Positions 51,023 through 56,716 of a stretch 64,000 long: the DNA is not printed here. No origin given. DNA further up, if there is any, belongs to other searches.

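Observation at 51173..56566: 1797-aa S8 protease carrying both a dockerin and a cohesin-like module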

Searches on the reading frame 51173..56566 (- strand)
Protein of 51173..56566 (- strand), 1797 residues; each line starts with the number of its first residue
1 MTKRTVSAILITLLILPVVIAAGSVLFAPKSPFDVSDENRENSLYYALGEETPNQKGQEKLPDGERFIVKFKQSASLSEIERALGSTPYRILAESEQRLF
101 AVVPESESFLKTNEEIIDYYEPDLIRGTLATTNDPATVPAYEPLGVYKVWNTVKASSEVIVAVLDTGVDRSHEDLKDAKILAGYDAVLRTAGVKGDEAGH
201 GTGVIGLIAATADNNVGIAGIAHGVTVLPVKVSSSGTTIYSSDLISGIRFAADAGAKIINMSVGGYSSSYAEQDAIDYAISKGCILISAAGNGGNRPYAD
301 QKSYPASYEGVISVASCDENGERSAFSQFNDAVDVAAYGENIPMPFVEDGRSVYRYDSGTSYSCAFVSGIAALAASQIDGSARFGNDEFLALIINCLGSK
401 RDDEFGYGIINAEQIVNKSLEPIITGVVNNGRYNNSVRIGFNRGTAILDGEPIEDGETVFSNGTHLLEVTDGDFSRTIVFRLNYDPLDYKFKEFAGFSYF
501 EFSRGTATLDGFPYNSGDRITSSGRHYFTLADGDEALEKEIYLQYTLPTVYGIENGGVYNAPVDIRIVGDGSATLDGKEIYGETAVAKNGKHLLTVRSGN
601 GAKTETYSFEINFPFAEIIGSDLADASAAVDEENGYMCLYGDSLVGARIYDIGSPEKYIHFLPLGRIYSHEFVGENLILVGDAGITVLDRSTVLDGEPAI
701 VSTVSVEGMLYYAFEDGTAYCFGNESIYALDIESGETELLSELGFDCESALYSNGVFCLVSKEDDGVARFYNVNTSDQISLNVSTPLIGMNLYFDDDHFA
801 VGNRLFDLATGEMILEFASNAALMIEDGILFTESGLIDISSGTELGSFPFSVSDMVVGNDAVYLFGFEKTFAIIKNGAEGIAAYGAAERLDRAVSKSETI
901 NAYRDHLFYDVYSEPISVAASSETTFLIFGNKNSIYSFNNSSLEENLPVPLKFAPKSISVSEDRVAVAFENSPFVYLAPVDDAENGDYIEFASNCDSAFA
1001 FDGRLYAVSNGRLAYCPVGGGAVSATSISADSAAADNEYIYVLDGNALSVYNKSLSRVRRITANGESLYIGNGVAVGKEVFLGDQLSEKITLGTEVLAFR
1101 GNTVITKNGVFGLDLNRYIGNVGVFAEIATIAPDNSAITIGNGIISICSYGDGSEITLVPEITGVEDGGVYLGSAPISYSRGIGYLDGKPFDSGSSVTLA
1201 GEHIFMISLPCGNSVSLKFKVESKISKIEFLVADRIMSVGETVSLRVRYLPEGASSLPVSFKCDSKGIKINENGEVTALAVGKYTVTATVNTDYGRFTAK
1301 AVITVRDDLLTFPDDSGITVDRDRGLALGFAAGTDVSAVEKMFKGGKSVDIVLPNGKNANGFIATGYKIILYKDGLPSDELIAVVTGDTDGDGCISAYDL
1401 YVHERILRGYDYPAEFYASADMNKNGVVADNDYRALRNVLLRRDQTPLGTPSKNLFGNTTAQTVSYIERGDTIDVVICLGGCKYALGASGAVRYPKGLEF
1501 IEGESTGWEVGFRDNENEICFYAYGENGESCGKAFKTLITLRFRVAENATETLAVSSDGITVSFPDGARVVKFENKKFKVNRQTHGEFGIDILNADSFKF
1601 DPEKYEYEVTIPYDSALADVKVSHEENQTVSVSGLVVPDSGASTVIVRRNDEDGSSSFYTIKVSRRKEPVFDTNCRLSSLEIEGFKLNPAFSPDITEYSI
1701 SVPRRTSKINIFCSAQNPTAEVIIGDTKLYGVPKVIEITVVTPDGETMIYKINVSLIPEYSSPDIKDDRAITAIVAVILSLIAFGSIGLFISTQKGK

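Call 3: search_protein_families(library=pfam, proteins=[window:51173-56566:-], max_evalue=1)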
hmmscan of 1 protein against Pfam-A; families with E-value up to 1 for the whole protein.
window:51173-56566:- (1797 aa): 5 families
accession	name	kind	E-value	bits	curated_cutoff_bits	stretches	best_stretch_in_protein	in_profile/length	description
PF00082.27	Peptidase_S8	-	4.1e-45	154.7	21.8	1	157-408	2-288/288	Subtilase family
PF12733.13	Cadherin-like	-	1e-10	42.3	24.2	2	1677-1754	1-86/89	Cadherin-like beta sandwich domain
PF02368.24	Big_2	-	5.5e-05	23.5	22.8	1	1237-1292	14-70/79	Bacterial Ig-like domain (group 2)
PF00404.24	Dockerin_1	-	0.00035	21.1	22.9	1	1387-1441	2-57/57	Dockerin type I domain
PF23887.1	Phage_Gene47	-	0.1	12.6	27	0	686-722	9-42/65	Phage L5 gene 47-like protein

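Call 4: search_protein_families(library=ncbifam, proteins=[window:51173-56566:-], max_evalue=1)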
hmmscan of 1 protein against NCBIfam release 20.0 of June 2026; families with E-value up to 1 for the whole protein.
window:51173-56566:- (1797 aa): 4 families
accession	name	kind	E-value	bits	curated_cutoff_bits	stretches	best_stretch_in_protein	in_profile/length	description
TIGR03921.1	T7SS_mycosin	equivalog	4e-52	177.5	278.75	1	148-420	5-289/353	type VII secretion-associated serine protease mycosin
NF033595.1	denti_PrtP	equivalog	4.8e-20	71.7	300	2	259-373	342-455/606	dentilisin complex serine proteinase subunit PrtP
NF049966.1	QH_SP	equivalog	4.8e-19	68.6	165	1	161-375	2-192/219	subtilisin-like serine protease QhpE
TIGR03895.1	protease_PatA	subfamily_domain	3.2e-15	55.9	421.05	1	200-377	1-179/606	PatA/PatG family cyanobactin maturation protease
